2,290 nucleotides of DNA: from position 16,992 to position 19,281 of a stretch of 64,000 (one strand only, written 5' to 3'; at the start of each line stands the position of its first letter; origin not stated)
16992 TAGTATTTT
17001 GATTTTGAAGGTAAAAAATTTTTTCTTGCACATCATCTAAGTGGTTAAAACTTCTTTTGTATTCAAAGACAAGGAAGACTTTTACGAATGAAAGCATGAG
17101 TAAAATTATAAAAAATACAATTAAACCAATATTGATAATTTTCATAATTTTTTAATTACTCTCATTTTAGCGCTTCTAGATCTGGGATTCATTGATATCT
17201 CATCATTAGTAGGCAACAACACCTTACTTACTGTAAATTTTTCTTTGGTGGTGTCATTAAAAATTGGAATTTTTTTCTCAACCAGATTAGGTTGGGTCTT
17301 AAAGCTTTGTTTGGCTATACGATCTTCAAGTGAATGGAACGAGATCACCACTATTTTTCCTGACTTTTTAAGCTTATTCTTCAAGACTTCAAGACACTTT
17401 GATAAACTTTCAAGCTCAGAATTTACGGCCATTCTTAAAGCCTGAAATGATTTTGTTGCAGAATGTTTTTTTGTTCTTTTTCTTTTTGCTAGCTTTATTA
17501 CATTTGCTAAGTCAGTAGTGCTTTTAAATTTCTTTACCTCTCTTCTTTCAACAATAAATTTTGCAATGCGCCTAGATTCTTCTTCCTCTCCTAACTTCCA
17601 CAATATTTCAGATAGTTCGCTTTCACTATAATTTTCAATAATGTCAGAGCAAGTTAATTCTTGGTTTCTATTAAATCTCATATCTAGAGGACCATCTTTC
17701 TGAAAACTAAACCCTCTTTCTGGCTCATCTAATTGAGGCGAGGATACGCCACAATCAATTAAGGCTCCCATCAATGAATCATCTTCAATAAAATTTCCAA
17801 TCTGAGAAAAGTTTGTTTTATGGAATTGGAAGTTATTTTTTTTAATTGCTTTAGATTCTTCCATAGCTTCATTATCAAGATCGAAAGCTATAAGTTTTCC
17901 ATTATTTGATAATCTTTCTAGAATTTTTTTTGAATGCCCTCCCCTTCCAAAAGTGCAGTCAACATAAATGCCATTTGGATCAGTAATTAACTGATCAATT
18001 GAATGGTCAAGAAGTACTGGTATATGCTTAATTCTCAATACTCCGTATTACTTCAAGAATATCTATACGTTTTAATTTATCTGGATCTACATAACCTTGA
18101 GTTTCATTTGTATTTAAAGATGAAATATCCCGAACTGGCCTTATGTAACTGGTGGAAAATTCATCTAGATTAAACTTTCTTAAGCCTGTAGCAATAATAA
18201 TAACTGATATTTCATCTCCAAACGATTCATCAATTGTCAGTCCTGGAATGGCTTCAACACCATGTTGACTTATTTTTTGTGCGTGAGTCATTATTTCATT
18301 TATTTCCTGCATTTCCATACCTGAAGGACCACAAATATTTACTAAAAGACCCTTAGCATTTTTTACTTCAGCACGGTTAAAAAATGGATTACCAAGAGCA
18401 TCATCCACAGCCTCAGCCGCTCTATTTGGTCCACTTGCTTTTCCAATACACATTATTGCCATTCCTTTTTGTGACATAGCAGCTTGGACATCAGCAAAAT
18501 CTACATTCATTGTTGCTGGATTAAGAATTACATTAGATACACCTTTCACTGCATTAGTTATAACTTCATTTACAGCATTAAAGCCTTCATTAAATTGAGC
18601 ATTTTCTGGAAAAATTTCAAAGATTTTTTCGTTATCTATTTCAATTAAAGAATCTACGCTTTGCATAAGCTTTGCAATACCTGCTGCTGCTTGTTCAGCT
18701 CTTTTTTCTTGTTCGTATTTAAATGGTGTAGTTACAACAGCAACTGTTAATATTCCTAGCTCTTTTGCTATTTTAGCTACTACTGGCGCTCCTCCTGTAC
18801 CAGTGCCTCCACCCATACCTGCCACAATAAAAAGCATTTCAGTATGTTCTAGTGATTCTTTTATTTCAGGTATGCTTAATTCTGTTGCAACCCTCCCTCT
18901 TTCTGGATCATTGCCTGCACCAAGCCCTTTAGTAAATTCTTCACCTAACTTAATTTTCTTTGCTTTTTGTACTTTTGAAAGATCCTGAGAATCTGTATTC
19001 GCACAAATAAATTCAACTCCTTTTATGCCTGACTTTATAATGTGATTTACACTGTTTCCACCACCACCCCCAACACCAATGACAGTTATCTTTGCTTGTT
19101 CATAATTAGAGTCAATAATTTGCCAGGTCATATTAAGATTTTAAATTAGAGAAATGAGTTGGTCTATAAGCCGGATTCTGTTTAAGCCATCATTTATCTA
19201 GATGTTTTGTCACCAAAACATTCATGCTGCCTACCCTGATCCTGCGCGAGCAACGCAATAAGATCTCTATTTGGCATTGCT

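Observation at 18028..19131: ftsZ sits at the head of the dcw cluster, in the mraZ slot, instead of after ftsA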

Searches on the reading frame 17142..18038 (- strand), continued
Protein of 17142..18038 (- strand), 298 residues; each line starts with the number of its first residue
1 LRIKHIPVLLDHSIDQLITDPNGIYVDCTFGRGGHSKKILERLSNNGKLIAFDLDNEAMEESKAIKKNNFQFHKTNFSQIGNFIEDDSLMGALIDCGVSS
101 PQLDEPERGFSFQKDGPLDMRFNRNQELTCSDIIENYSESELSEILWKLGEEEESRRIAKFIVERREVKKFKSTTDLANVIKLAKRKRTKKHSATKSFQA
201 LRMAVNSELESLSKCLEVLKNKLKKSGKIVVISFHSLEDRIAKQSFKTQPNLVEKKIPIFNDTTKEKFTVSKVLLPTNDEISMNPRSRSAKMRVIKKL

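Call 76: search_protein_families(library=pfam, proteins=[L103:3-323:+, L103:345-1487:+, L103:6771-7418:+, L101:13329-13946:+], max_evalue=0.01)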
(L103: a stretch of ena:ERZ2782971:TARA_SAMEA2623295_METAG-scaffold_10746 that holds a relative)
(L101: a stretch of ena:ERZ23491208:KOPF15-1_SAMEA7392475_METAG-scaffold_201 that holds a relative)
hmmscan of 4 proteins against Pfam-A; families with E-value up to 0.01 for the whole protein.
L103:3-323:+ (106 aa): 1 family
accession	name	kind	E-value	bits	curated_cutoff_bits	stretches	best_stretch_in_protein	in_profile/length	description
PF02381.23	MraZ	-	1.2e-20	73.7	23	1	31-85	1-55/72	MraZ protein, putative antitoxin-like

L103:345-1487:+ (380 aa): 2 families
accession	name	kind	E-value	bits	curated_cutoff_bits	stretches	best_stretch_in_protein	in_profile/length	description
PF00091.31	Tubulin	-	6.2e-42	144.5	33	1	17-180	1-187/190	Tubulin/FtsZ family, GTPase domain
PF12327.13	FtsZ_C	-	1e-30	106.3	27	1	230-325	1-95/95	FtsZ family, C-terminal domain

L103:6771-7418:+ (216 aa): 2 families
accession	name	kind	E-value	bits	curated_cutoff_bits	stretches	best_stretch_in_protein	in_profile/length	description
PF03033.26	Glyco_transf_28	-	1.1e-24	87.5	26.2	1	10-145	2-130/139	Glycosyltransferase family 28 N-terminal domain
PF13439.12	Glyco_transf_4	-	0.0025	18.3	28.5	1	24-136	9-108/170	Glycosyltransferase Family 4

L101:13329-13946:+ (205 aa): 0 families

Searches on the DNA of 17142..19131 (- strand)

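Call 11: search_rna_families(sources=[L001, L002, L003, L004, L005, L006, L007], threshold=gathering)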
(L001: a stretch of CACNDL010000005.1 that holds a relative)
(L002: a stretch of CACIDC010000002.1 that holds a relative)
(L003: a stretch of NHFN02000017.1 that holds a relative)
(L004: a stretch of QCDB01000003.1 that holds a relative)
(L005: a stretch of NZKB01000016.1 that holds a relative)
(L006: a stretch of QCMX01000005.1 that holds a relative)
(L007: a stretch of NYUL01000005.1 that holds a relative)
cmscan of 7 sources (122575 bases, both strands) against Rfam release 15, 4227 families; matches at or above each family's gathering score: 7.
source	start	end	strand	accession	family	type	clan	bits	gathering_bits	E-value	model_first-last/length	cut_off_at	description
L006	9651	9981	+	RF00010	RNaseP_bact_a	Gene; ribozyme;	CL00002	312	100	6e-101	1-367/367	no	Bacterial RNase P class A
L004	9655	9981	+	RF00010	RNaseP_bact_a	Gene; ribozyme;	CL00002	309.4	100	4.5e-100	1-367/367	no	Bacterial RNase P class A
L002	9653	9981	+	RF00010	RNaseP_bact_a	Gene; ribozyme;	CL00002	308.9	100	6.3e-100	1-367/367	no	Bacterial RNase P class A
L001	9653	9981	+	RF00010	RNaseP_bact_a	Gene; ribozyme;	CL00002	308.1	100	1.2e-99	1-367/367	no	Bacterial RNase P class A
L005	4064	4392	+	RF00010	RNaseP_bact_a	Gene; ribozyme;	CL00002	307.6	100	1.8e-99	1-367/367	no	Bacterial RNase P class A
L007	2843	3173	+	RF00010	RNaseP_bact_a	Gene; ribozyme;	CL00002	306.9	100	3.1e-99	1-367/367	no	Bacterial RNase P class A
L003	9654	9981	+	RF00010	RNaseP_bact_a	Gene; ribozyme;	CL00002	304.3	100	2.4e-98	1-367/367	no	Bacterial RNase P class A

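Call 21: search_rna_families(sources=[L008, L010, L012, L013, L014, L015, L016], threshold=gathering)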
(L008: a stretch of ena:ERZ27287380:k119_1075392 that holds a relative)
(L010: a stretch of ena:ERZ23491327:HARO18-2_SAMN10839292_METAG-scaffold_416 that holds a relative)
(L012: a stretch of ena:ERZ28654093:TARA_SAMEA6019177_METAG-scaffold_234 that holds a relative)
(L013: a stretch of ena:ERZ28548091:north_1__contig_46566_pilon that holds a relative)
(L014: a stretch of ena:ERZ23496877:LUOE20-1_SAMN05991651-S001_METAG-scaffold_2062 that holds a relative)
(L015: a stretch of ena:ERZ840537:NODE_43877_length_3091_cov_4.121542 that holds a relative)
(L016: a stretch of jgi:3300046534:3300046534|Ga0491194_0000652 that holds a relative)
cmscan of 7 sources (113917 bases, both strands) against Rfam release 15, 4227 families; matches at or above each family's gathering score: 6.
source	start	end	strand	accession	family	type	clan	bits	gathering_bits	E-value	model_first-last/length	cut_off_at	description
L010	9653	9981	+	RF00010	RNaseP_bact_a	Gene; ribozyme;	CL00002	315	100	5.3e-102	1-367/367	no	Bacterial RNase P class A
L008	9653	9981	+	RF00010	RNaseP_bact_a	Gene; ribozyme;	CL00002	314.7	100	6.5e-102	1-367/367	no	Bacterial RNase P class A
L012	9653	9981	+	RF00010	RNaseP_bact_a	Gene; ribozyme;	CL00002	306.2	100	5.1e-99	1-367/367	no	Bacterial RNase P class A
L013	9653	9981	+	RF00010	RNaseP_bact_a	Gene; ribozyme;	CL00002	306.2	100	5.1e-99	1-367/367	no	Bacterial RNase P class A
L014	2587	2958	+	RF00010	RNaseP_bact_a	Gene; ribozyme;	CL00002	294.2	100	5.9e-95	1-367/367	no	Bacterial RNase P class A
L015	1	236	+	RF00010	RNaseP_bact_a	Gene; ribozyme;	CL00002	194.2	100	4.5e-61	103-367/367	5'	Bacterial RNase P class A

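Call 45: search_rna_families(sources=[L020, L022, L023, L075, L027, L030, L039], threshold=gathering)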
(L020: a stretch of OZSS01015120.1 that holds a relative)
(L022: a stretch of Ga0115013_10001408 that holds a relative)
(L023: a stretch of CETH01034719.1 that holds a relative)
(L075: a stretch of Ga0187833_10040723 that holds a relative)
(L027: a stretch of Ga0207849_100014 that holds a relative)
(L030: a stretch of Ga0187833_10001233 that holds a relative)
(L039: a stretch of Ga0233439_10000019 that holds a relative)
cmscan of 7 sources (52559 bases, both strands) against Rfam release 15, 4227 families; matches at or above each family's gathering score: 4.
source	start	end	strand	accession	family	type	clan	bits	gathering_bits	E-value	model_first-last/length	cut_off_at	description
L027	3859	4208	+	RF00010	RNaseP_bact_a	Gene; ribozyme;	CL00002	344.2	100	2.9e-112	1-367/367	no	Bacterial RNase P class A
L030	3819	4179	+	RF00010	RNaseP_bact_a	Gene; ribozyme;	CL00002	335.9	100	2e-109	1-367/367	no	Bacterial RNase P class A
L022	2994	3325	+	RF00010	RNaseP_bact_a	Gene; ribozyme;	CL00002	324.3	100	1.6e-105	1-367/367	no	Bacterial RNase P class A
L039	3814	4197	+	RF00010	RNaseP_bact_a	Gene; ribozyme;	CL00002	319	100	1.1e-103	1-367/367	no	Bacterial RNase P class A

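Call 63: search_rna_families(sources=[L102, L099], threshold=gathering)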
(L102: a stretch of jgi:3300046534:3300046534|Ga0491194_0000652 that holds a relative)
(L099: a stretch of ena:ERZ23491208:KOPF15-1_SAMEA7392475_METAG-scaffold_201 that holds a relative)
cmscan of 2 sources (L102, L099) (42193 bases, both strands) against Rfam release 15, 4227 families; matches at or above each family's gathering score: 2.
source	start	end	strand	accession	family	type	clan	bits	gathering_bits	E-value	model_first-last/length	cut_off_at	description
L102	3045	3398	+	RF00010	RNaseP_bact_a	Gene; ribozyme;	CL00002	346.3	100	4.5e-113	1-367/367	no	Bacterial RNase P class A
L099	9099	9431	+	RF00010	RNaseP_bact_a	Gene; ribozyme;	CL00002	317.2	100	3.3e-103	1-367/367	no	Bacterial RNase P class A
